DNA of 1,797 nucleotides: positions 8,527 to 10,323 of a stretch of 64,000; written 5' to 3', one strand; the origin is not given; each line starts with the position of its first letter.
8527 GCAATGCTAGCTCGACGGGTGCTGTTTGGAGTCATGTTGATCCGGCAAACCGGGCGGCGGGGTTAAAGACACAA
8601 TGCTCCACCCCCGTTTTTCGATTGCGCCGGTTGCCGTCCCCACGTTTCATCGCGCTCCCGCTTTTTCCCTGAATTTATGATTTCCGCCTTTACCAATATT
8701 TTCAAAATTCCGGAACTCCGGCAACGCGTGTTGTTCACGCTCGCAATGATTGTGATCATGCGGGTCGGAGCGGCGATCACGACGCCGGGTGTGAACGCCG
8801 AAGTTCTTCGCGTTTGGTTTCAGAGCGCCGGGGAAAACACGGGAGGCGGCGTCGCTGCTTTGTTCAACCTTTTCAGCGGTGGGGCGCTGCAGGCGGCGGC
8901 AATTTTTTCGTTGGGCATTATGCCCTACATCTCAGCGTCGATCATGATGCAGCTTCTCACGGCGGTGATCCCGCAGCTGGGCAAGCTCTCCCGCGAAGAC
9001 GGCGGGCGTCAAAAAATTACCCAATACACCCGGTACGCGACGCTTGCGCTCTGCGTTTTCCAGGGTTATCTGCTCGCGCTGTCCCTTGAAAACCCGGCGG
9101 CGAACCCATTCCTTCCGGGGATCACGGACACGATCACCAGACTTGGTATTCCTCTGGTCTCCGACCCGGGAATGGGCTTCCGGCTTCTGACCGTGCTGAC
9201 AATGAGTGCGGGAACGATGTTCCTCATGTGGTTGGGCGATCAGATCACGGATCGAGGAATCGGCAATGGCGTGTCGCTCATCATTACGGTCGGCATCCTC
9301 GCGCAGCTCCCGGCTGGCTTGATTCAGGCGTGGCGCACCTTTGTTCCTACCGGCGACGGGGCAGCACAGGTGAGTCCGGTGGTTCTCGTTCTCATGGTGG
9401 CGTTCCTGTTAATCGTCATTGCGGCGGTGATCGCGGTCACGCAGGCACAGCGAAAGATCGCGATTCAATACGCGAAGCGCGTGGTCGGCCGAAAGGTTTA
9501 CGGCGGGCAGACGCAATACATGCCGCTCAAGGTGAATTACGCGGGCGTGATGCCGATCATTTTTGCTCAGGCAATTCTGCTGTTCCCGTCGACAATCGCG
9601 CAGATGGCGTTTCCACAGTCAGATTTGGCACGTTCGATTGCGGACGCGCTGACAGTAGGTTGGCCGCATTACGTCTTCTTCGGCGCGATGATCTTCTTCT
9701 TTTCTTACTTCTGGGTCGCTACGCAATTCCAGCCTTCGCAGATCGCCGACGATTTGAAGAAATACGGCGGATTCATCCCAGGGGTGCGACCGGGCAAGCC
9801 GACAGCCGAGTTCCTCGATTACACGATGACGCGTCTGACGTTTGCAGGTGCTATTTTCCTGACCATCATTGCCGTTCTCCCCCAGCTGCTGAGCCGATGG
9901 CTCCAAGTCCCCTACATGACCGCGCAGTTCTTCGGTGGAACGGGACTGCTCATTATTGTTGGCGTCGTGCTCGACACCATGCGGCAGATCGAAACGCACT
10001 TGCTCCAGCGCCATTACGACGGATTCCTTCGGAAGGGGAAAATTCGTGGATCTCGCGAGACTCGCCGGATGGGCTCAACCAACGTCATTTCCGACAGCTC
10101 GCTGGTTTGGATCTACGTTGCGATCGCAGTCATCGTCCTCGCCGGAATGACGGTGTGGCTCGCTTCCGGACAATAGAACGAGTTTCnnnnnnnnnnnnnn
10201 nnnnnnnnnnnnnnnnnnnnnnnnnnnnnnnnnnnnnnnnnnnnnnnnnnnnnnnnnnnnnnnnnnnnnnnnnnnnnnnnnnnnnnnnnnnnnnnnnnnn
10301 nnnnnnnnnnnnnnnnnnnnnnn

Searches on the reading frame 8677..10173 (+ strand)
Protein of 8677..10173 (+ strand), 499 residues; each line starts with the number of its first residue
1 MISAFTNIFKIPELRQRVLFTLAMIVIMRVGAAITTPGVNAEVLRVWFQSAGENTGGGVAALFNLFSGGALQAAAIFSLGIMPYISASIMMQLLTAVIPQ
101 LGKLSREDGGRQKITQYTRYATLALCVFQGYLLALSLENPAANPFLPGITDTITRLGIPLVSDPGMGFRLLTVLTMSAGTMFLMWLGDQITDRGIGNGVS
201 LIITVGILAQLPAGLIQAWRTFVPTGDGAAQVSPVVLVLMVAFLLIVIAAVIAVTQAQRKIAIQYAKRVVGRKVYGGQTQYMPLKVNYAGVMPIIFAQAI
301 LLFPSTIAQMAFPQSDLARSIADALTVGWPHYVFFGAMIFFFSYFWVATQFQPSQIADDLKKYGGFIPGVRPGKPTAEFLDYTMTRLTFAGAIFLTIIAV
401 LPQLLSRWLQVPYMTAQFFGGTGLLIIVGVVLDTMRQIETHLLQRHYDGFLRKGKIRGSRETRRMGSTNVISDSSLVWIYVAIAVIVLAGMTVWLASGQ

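Call 60: search_protein_families(library=pfam, proteins=[window:8677-10173:+], max_evalue=0.00001)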
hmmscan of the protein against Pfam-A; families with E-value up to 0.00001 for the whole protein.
window:8677-10173:+ (499 aa): 1 family
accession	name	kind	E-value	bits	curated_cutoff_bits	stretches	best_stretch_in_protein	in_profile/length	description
PF00344.25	SecY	-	5.9e-110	367.9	32.2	1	76-435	2-306/306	SecY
